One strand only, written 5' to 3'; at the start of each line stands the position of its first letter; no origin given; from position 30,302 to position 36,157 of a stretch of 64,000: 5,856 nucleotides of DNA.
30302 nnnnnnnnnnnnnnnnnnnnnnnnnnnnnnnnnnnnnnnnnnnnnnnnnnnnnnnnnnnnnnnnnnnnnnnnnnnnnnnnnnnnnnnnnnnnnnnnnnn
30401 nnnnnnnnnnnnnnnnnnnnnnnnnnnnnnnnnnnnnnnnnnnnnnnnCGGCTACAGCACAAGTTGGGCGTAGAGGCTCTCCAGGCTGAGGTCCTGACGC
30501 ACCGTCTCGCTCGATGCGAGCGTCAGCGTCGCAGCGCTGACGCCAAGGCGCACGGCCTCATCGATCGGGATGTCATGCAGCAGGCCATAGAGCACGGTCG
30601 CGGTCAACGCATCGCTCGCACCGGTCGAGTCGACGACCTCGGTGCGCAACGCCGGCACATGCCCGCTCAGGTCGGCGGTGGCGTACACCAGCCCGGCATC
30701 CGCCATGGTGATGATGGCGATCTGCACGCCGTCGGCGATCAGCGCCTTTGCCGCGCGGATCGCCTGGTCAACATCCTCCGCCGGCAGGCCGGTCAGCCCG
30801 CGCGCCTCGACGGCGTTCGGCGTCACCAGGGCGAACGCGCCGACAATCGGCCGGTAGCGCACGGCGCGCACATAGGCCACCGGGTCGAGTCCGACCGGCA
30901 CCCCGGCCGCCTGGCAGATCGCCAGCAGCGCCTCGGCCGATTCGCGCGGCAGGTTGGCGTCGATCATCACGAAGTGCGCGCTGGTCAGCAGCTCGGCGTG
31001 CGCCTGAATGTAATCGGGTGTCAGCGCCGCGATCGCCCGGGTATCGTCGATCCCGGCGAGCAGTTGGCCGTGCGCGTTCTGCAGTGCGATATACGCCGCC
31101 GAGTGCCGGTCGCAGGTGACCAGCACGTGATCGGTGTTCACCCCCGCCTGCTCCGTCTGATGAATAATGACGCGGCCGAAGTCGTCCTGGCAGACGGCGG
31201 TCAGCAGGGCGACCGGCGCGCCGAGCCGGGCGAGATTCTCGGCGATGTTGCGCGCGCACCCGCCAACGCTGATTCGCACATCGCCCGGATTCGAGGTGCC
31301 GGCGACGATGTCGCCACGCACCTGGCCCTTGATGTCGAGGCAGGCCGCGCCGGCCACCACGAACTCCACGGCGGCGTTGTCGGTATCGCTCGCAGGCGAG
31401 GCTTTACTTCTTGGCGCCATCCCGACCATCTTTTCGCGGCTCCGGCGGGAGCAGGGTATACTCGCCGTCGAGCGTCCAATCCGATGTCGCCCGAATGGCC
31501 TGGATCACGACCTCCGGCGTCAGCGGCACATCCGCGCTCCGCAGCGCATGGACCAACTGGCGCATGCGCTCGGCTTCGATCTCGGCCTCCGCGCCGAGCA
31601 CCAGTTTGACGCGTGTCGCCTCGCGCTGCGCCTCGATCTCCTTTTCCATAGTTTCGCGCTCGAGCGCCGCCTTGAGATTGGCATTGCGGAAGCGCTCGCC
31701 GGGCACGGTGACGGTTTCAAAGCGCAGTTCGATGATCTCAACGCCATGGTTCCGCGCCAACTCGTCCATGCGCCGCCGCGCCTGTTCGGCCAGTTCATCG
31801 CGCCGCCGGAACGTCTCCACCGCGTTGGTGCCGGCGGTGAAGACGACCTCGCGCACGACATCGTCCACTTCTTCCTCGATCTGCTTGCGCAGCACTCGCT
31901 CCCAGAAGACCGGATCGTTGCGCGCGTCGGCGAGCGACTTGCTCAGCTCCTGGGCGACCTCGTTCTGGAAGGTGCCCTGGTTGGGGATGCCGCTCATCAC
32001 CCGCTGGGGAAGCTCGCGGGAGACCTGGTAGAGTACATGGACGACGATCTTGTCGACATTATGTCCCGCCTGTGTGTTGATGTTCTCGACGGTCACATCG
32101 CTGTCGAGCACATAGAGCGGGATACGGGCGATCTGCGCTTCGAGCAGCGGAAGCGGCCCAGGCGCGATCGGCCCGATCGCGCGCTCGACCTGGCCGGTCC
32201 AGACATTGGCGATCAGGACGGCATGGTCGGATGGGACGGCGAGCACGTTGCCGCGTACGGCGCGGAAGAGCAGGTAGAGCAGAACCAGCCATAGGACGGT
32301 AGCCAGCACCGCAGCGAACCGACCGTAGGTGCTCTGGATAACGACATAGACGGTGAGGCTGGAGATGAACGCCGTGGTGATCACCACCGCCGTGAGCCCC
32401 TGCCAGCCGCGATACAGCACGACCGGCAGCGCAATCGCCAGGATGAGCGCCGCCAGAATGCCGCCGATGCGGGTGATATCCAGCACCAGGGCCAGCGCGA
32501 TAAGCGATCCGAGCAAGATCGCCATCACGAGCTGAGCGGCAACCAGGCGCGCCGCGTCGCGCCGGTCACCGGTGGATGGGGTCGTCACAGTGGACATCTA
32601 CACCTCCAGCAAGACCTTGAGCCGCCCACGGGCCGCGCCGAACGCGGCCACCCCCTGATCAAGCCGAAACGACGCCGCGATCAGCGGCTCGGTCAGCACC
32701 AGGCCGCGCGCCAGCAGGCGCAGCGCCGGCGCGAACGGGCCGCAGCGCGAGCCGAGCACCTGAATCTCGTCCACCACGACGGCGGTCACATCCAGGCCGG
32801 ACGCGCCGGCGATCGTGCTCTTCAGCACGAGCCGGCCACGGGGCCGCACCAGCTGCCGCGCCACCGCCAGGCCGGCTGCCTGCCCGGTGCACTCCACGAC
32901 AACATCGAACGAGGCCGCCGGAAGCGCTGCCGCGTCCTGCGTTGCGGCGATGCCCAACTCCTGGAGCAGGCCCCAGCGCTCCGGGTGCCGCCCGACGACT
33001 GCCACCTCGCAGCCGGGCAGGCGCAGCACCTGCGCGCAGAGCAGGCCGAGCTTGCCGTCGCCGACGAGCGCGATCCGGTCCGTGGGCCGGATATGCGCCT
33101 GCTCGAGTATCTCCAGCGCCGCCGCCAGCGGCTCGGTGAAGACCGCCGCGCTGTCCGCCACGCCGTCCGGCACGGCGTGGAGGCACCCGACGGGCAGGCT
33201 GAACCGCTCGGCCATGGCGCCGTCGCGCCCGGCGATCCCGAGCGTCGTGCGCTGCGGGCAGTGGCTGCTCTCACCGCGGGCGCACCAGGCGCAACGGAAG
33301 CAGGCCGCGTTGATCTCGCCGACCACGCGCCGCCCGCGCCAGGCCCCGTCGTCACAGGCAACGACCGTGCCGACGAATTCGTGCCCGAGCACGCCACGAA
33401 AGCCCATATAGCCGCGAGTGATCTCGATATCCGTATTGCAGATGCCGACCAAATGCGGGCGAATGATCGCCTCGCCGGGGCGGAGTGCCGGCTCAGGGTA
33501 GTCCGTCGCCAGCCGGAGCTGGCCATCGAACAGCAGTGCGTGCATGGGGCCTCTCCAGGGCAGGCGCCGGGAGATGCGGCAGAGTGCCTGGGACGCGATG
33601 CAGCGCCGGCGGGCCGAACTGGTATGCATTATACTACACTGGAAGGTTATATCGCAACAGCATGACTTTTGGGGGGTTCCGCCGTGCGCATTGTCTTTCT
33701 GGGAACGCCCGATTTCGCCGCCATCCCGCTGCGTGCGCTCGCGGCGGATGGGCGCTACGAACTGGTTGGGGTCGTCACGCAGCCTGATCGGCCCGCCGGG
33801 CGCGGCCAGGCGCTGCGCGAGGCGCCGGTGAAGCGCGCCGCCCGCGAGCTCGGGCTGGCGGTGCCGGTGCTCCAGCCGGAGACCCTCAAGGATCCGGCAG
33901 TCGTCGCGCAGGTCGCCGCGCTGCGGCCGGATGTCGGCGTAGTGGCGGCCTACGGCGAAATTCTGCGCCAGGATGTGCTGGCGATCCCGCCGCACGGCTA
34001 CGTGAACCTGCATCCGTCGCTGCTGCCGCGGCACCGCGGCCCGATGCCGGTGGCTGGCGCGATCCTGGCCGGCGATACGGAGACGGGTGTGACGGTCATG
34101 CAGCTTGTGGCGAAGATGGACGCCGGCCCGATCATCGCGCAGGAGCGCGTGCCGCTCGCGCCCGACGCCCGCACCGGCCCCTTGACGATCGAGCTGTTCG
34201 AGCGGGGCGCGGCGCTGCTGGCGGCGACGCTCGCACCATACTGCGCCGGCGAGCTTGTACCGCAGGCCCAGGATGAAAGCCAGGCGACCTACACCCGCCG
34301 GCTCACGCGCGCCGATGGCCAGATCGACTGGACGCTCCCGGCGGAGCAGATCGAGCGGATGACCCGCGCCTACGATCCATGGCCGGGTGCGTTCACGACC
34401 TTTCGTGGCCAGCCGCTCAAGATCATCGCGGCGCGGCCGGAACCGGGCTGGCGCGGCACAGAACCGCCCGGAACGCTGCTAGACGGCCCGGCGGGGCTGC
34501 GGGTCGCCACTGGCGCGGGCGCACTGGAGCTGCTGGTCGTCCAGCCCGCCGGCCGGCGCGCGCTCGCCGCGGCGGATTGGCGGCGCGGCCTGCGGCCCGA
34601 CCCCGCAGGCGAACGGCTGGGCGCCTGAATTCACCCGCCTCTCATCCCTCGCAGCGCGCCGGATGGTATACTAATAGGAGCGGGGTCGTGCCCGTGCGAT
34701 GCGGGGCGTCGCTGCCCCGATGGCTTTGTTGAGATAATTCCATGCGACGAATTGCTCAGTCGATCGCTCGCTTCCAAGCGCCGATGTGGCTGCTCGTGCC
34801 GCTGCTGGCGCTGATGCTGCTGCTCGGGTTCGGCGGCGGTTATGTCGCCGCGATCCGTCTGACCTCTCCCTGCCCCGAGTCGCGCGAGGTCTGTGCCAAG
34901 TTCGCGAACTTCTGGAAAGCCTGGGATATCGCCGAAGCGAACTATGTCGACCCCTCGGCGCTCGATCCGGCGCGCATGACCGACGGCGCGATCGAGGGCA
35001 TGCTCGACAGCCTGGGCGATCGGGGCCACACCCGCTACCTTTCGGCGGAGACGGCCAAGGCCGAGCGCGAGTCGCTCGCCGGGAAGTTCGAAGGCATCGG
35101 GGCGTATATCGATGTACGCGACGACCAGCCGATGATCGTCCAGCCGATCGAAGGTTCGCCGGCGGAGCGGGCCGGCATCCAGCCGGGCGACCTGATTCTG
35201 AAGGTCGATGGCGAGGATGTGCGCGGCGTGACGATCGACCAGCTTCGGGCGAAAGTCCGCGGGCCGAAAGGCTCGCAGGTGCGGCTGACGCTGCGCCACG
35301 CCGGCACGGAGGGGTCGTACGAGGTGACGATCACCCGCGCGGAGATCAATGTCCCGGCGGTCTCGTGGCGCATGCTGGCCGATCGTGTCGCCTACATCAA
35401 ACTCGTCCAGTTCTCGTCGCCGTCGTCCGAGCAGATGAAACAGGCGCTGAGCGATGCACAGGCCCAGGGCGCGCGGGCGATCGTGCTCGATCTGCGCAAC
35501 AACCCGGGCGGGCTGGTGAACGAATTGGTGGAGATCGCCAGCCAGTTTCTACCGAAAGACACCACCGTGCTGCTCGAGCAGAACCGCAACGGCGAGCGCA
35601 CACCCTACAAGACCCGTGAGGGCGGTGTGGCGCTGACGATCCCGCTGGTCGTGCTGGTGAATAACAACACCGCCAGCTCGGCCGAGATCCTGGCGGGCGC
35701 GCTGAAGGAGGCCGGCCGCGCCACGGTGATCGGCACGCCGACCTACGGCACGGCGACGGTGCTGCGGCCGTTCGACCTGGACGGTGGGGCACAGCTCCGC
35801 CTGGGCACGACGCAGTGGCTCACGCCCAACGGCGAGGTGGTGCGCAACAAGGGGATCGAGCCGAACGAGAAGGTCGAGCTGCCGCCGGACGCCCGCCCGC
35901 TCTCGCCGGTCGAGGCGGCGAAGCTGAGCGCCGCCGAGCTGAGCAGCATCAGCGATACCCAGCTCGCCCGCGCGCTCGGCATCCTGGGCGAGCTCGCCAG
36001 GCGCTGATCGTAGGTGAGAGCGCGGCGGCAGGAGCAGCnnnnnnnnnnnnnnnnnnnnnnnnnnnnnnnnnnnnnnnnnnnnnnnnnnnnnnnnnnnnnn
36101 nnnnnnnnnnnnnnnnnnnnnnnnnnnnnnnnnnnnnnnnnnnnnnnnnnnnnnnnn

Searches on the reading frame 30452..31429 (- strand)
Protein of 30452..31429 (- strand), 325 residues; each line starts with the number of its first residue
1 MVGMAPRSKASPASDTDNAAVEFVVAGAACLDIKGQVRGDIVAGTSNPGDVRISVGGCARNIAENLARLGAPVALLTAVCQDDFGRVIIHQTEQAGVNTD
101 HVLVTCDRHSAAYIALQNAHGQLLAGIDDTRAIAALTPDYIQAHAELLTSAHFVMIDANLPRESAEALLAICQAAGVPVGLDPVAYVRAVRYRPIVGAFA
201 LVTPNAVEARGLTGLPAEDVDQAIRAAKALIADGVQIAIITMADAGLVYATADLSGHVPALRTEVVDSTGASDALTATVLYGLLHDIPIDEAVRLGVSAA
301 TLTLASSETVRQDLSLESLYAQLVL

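Call 6: search_protein_families(library=pfam, proteins=[window:30452-31429:-], max_evalue=0.01)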
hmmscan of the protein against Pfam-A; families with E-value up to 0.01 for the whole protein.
window:30452-31429:- (325 aa): 2 families
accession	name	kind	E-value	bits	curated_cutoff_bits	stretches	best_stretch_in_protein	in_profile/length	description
PF00294.29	PfkB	-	1.4e-45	156.4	25.8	1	24-309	5-295/302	pfkB family carbohydrate kinase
PF08543.17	Phos_pyr_kin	-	6.6e-06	26.1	27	1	198-300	119-228/246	Phosphomethylpyrimidine kinase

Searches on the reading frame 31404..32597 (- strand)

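Call 6: search_protein_families(library=pfam, proteins=[window:31404-32597:-], max_evalue=0.01)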
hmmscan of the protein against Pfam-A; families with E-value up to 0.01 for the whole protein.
window:31404-32597:- (397 aa): 1 family
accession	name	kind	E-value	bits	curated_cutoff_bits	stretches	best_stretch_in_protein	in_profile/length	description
PF01145.31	Band_7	-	1.8e-10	41.6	23.6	1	121-327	3-176/176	SPFH domain / Band 7 family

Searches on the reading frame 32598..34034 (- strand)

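Call 6: search_protein_families(library=pfam, proteins=[window:32598-34034:-], max_evalue=0.01)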
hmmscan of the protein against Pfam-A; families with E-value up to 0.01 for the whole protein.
window:32598-34034:- (478 aa): 4 families
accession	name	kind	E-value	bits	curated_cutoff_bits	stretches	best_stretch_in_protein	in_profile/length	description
PF08240.17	ADH_N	-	1e-18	67.9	23.5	1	186-290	2-104/104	Alcohol dehydrogenase GroES-like domain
PF00107.32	ADH_zinc_N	-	5.7e-12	46.1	31.8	1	329-440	2-126/129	Zinc-binding dehydrogenase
PF16912.11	Glu_dehyd_C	-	7.5e-07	29.3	34.9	1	310-477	24-210/211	Glucose dehydrogenase C-terminus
PF01488.26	Shikimate_DH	-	0.0062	17.1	24.3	1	318-386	12-86/138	Shikimate / quinate 5-dehydrogenase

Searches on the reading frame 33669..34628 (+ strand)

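Call 6: search_protein_families(library=pfam, proteins=[window:33669-34628:+], max_evalue=0.01)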
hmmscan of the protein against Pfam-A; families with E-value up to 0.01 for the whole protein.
window:33669-34628:+ (319 aa): 2 families
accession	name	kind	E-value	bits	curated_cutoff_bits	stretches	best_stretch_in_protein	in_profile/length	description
PF00551.24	Formyl_trans_N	-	8e-38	130.4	26.1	1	7-173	2-166/181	Formyl transferase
PF02911.23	Formyl_trans_C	-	2.7e-24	85.7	21.1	1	211-308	1-99/100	Formyl transferase, C-terminal domain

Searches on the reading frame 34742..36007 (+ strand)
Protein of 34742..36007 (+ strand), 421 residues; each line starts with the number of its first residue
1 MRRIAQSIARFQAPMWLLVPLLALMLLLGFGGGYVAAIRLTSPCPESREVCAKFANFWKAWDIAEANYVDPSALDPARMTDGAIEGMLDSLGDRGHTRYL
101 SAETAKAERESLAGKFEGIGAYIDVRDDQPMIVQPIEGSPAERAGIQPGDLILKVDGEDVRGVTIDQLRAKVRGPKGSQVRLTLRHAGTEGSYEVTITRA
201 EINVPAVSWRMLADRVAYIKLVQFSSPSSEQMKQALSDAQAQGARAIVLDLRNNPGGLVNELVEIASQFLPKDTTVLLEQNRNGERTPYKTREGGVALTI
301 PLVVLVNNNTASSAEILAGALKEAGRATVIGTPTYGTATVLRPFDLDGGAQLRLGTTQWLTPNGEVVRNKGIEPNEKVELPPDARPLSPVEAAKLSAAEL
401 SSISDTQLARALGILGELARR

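Call 6: search_protein_families(library=pfam, proteins=[window:34742-36007:+], max_evalue=0.01)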
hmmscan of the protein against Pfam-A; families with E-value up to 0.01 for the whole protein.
window:34742-36007:+ (421 aa): 6 families
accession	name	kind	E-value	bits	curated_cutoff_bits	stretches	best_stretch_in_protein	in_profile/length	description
PF03572.23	Peptidase_S41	-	2.9e-46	157.5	24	1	215-378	1-165/165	Peptidase family S41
PF17820.7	PDZ_6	-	1.5e-16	60.3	27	1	132-185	2-53/54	PDZ domain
PF00595.29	PDZ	-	5.6e-11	43.1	23.2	1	117-184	10-80/81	PDZ domain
PF13180.12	PDZ_2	-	1.3e-09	38.6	27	1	119-196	3-79/80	PDZ domain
PF22694.1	CtpB_N-like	-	8e-05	23.5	27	1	51-104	35-85/85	Activating protease CtpB N-terminal domain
PF14685.13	PDZ_Tricorn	-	0.00074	19.9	25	1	135-189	27-81/88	Tricorn protease PDZ domain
